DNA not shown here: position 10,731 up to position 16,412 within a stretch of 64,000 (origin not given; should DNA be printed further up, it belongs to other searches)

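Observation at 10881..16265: Giant tri-enzymatic protein with lipase, LCAT-like phospholipase and CHAT protease domains, divergent from the eCIS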

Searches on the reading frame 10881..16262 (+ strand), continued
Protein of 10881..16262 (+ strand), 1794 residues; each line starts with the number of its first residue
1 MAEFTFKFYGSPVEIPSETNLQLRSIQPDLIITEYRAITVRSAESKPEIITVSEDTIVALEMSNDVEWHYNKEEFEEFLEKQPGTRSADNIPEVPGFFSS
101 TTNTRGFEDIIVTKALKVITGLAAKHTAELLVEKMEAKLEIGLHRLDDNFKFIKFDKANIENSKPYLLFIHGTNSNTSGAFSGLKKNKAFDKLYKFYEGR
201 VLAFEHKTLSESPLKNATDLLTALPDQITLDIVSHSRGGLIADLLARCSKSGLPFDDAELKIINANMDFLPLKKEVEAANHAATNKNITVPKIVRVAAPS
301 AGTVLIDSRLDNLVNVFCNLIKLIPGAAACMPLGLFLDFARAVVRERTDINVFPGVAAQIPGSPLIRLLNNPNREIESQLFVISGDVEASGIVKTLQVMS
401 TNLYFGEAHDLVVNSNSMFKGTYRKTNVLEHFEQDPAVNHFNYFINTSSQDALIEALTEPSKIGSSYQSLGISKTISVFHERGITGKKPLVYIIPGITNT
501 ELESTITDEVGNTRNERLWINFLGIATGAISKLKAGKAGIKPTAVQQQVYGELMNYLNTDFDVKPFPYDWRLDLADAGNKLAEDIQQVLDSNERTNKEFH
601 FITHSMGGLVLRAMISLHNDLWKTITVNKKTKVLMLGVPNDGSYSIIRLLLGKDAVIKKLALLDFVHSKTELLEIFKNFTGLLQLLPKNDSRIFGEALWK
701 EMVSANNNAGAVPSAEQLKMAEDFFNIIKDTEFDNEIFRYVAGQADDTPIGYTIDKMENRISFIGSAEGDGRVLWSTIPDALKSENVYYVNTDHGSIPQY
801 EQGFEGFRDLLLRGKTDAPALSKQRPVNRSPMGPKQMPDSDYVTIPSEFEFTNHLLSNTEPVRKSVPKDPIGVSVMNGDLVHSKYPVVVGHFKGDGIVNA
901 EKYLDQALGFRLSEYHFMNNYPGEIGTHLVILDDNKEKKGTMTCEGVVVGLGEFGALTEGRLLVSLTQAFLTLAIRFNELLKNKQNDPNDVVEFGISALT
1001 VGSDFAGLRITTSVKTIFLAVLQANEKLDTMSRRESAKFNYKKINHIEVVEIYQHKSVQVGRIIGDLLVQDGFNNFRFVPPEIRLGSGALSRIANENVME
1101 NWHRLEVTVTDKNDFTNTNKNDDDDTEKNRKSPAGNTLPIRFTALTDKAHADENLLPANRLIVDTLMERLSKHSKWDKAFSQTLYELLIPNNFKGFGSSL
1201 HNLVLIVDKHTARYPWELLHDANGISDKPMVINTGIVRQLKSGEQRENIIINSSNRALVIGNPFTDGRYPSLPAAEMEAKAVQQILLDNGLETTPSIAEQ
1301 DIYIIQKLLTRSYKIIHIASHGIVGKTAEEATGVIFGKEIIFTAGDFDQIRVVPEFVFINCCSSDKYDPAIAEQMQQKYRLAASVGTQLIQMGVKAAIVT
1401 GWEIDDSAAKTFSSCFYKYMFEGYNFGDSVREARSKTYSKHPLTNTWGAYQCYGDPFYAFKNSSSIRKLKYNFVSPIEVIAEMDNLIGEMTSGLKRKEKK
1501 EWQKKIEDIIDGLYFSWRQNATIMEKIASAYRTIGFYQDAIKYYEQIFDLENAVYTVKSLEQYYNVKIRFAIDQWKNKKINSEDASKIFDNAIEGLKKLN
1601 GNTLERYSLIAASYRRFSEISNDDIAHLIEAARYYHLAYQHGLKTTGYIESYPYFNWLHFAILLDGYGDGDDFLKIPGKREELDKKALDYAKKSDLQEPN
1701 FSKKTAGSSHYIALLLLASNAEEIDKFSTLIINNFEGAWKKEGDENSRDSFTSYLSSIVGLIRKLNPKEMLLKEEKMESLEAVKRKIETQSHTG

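Call 11: find_encoding_contigs(protein=window:10881-16262:+, flank=10000, max_places=6)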
Protein window:10881-16262:+ (1794 aa): no gene with exactly this product is on record in the collection.

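Call 16: find_related_loci(query=A1, collection=genome_contigs, flank=10000)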
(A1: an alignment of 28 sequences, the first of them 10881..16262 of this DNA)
Query A1 (1794 aa) in genome_contigs; peptide patterns used: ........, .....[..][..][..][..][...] (x = any residue, [..] = any of these).
600 stretches matched a pattern (row limit reached: there are more); 597 encode a relative of the query (tblastn E <= 1e-3); the best 80 are kept; 80 distinct loci.
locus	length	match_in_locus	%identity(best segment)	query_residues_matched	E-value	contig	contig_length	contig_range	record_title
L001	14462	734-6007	59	5-1788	0e+0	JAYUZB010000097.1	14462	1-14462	MAG: Chitinophagaceae bacterium isolate GL139_UP_metabinner_7_sub GL139_UP_metabinner_7_sub_96, whole genome shotgun seq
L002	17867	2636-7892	54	5-1787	0e+0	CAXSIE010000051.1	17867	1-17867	MAG: uncultured Flavihumibacter sp. isolate private_X4_metawrap_bin.5 genome assembly, contig: private_X4_metawrap_bin.5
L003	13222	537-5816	37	21-1787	0e+0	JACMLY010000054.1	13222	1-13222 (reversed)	MAG: Chitinophagaceae bacterium isolate ES-bin-54 ES-bin-54-contig-k141_2881759, whole genome shotgun sequence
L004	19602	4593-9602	32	30-1701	0e+0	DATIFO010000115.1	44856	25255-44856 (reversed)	MAG TPA_asm: Candidatus Methylomirabilis sp. isolate SMAG_U16397 k141_255015, whole genome shotgun sequence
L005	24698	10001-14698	34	38-1623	0e+0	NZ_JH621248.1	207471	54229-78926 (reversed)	Aquimarina agarilytica ZC1 Scaffold3, whole genome shotgun sequence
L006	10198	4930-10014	31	30-1750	0e+0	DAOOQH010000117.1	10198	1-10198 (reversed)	MAG TPA_asm: Chitinophagaceae bacterium isolate AMR_MDS_2576 NODE_8192_length_10198_cov_6.602977, whole genome shotgun s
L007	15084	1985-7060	31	29-1664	0e+0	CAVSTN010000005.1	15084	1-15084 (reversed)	MAG: uncultured Nitrospiraceae bacterium isolate MFD05684.bin.2.280 genome assembly, contig: contig_27690, whole genome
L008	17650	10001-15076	31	29-1664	0e+0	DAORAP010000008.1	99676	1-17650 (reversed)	MAG TPA_asm: Nitrospirales bacterium isolate AMR_MDS_0955 NODE_66_length_99676_cov_37.667319, whole genome shotgun seque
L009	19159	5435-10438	32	41-1695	0e+0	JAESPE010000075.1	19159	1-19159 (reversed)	MAG: gamma proteobacterium endosymbiont of Lamellibrachia anaximandri isolate Eratosthenes 1 75, whole genome shotgun se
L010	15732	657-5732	30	29-1664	0e+0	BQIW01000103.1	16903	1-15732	MAG: Nitrospirales bacterium NPIRA03 DNA, sequence103, whole genome shotgun sequence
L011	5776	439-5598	31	84-1755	0e+0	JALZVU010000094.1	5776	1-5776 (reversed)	MAG: Granulosicoccus sp. isolate g3_MAG_00002 g3_MAG_00002_000000000094, whole genome shotgun sequence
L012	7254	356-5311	33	22-1663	0e+0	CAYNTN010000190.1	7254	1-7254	MAG TPA_asm: uncultured Ignavibacteriaceae bacterium isolate SRP173033_co3_149 genome assembly, contig: NODE_14889_lengt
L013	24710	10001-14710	34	39-1664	0e+0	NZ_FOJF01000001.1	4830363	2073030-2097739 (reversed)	Chitinophaga sp. YR573, whole genome shotgun sequence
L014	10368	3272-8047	32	52-1663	0e+0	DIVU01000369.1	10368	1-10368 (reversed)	MAG TPA_asm: Desulfuromonadaceae bacterium UBA6124 UBA6124_contig_9344, whole genome shotgun sequence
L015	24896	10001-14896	33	32-1651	0e+0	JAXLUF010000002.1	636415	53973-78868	MAG: Ferruginibacter sp. isolate STL-BAC23 C4.75.fa-2, whole genome shotgun sequence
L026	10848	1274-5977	31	61-1658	0e+0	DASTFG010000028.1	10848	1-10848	MAG TPA_asm: Anaerolineales bacterium isolate SMAG_U868 k141_874128, whole genome shotgun sequence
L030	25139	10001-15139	31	101-1790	0e+0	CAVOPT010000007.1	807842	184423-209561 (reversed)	MAG: uncultured delta proteobacterium isolate MFD00032.bin.1.221 genome assembly, contig: contig_35669, whole genome sho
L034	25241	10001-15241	32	41-1783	0e+0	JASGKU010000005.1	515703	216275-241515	MAG: Agriterribacter sp. isolate 5N619 JMF-2111-06-0005.ont.bin.619_4, whole genome shotgun sequence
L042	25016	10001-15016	30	43-1658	0e+0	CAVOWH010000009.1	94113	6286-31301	MAG: uncultured delta proteobacterium isolate MFD00032.bin.1.90 genome assembly, contig: contig_26401, whole genome shot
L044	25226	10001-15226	30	22-1774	0e+0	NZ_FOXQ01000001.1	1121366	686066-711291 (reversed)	Parafilimonas terrae strain DSM 28286, whole genome shotgun sequence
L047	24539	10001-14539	32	143-1668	0e+0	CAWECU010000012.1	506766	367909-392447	MAG: uncultured Flavobacteriaceae bacterium isolate MFD03551.bin.2.14 genome assembly, contig: contig_49859, whole genom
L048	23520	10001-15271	30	39-1766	0e+0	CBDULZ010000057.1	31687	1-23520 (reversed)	MAG TPA_asm: uncultured Kriegella sp. isolate SRR22808126_binner23_Refined_12 genome assembly, contig: ERZ25043457.671,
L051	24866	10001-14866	30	3-1616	0e+0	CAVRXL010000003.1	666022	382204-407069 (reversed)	MAG: uncultured Acidobacteriota bacterium isolate MFD06229.bin.1.246 genome assembly, contig: contig_1543, whole genome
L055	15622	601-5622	31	11-1667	0e+0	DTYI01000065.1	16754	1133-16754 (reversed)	MAG TPA_asm: Thiotrichales bacterium isolate UWMA-0217 k99_1417729, whole genome shotgun sequence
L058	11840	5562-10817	30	1-1701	0e+0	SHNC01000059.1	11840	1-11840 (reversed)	MAG: Betaproteobacteria bacterium isolate Bin3_1 c_000000000881, whole genome shotgun sequence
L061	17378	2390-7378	29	146-1762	0e+0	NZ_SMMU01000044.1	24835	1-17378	Azotobacter chroococcum strain DSM 2286 Ga0310512_144, whole genome shotgun sequence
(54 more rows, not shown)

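Call 48: search_protein_families(library=pfam, alignment_id=A3, max_evalue=0.001)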
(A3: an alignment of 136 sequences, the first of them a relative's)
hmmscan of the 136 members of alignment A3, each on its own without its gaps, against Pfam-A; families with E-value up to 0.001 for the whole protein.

A. member 1, L001:6067-6834:- (256 aa): 2 families
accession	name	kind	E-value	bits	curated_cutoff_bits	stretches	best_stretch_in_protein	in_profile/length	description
PF00849.27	PseudoU_synth_2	-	2.8e-20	73.5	26.8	1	74-200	2-152/152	RNA pseudouridylate synthase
PF01479.30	S4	-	4.9e-08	33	22.8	1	15-58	3-48/48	S4 domain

B. families by the number of members that match (of 136 scanned): 140 families (the first 25 are shown)
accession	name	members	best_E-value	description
PF13676.11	TIR_2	8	2.5e-22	TIR domain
PF00656.27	Peptidase_C14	6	2.6e-34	Caspase domain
PF00072.30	Response_reg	4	4.1e-16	Response regulator receiver domain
PF07995.17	GSDH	3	6.6e-131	Glucose / Sorbosone dehydrogenase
PF00365.25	PFK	3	2.5e-111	Phosphofructokinase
PF00364.28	Biotin_lipoyl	3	1.4e-21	Biotin-requiring enzyme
PF13533.13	Biotin_lipoyl_2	3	1e-12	Biotin-lipoyl like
PF01471.23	PG_binding_1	3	6.9e-11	Putative peptidoglycan binding domain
PF13437.12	HlyD_3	3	8.4e-08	HlyD family secretion protein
PF01582.25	TIR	3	8.8e-08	TIR domain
PF16576.10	HlyD_D23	3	6e-07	Barrel-sandwich domain of CusB or HlyD membrane-fusion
PF13401.12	AAA_22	3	4.2e-06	AAA domain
PF01513.26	NAD_kinase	3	7.3e-06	ATP-NAD kinase N-terminal domain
PF00448.28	SRP54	2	1.4e-72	SRP54-type protein, GTPase domain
PF03415.19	Peptidase_C11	2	1.3e-50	Clostripain family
PF20308.4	TPR-S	2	1.1e-24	Tetratricopeptide Repeats-Sensor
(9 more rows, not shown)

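Call 50: find_encoding_contigs(protein=P0003, flank=10000, max_places=3)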
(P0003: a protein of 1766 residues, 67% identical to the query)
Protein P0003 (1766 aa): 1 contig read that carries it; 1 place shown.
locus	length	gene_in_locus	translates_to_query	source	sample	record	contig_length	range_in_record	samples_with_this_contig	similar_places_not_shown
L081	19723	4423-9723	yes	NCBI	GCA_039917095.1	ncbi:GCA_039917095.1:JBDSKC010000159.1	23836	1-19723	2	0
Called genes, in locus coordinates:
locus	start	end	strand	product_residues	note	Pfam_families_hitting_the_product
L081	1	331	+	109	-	PF09917:DUF2147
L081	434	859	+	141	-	PF19473:DUF6010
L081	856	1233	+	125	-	PF12487:DUF3703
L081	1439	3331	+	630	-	PF07732:Cu-oxidase_3, PF00394:Cu-oxidase, PF07731:Cu-oxidase_2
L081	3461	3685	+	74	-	-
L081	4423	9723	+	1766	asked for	PF24096:DUF7379, PF07819:PGAP1 (faint), PF24096:DUF7379, PF02450:LCAT (weak), PF12770:CHAT, PF20308:TPR-S (weak)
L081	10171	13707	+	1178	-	PF00656:Peptidase_C14, PF24096:DUF7379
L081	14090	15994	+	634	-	PF12770:CHAT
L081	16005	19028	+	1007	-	PF20703:nSTAND1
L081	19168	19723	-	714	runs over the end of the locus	PF00656:Peptidase_C14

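Call 51: find_encoding_contigs(protein=P0004, flank=10000, max_places=3)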
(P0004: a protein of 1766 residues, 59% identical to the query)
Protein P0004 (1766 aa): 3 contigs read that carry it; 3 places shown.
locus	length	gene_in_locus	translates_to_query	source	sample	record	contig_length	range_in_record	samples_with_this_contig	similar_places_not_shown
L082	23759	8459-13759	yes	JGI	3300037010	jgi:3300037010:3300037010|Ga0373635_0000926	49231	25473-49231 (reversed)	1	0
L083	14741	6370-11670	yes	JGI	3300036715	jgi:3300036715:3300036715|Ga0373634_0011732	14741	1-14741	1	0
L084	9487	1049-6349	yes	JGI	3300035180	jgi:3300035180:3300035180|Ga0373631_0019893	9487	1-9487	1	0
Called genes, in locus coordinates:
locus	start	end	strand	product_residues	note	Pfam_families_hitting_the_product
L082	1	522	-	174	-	?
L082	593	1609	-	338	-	PF00155:Aminotran_1_2 (weak), PF01212:Beta_elim_lyase, PF01053:Cys_Met_Meta_PP (weak)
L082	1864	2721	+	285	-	PF00140:Sigma70_r1_2, PF04542:Sigma70_r2, PF04539:Sigma70_r3, PF04545:Sigma70_r4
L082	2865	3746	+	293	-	-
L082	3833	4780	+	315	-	PF00890:FAD_binding_2 (faint), PF07992:Pyr_redox_2, PF12831:FAD_oxidored (faint), PF13738:Pyr_redox_3, PF00070:Pyr_redox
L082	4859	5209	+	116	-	PF02152:FolB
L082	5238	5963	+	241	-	PF07719:TPR_2 (faint), PF21033:RMD1-3, PF13431:TPR_17 (faint), PF13428:TPR_14 (faint)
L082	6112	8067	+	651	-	PF01433:Peptidase_M1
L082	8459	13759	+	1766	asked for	PF24096:DUF7379, PF07819:PGAP1 (faint), PF24096:DUF7379, PF02450:LCAT (weak), PF12770:CHAT, PF20308:TPR-S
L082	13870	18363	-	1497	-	PF01835:MG2 (weak), PF00207:A2M (faint), PF07715:Plug, PF07678:TED_complement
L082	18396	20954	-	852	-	-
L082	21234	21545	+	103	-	-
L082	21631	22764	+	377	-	-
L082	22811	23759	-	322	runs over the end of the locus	-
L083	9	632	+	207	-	PF04542:Sigma70_r2, PF04539:Sigma70_r3, PF04545:Sigma70_r4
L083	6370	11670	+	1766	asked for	PF24096:DUF7379, PF07819:PGAP1 (faint), PF24096:DUF7379, PF02450:LCAT (weak), PF12770:CHAT, PF20308:TPR-S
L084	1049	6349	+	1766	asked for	PF24096:DUF7379, PF07819:PGAP1 (faint), PF24096:DUF7379, PF02450:LCAT (weak), PF12770:CHAT, PF20308:TPR-S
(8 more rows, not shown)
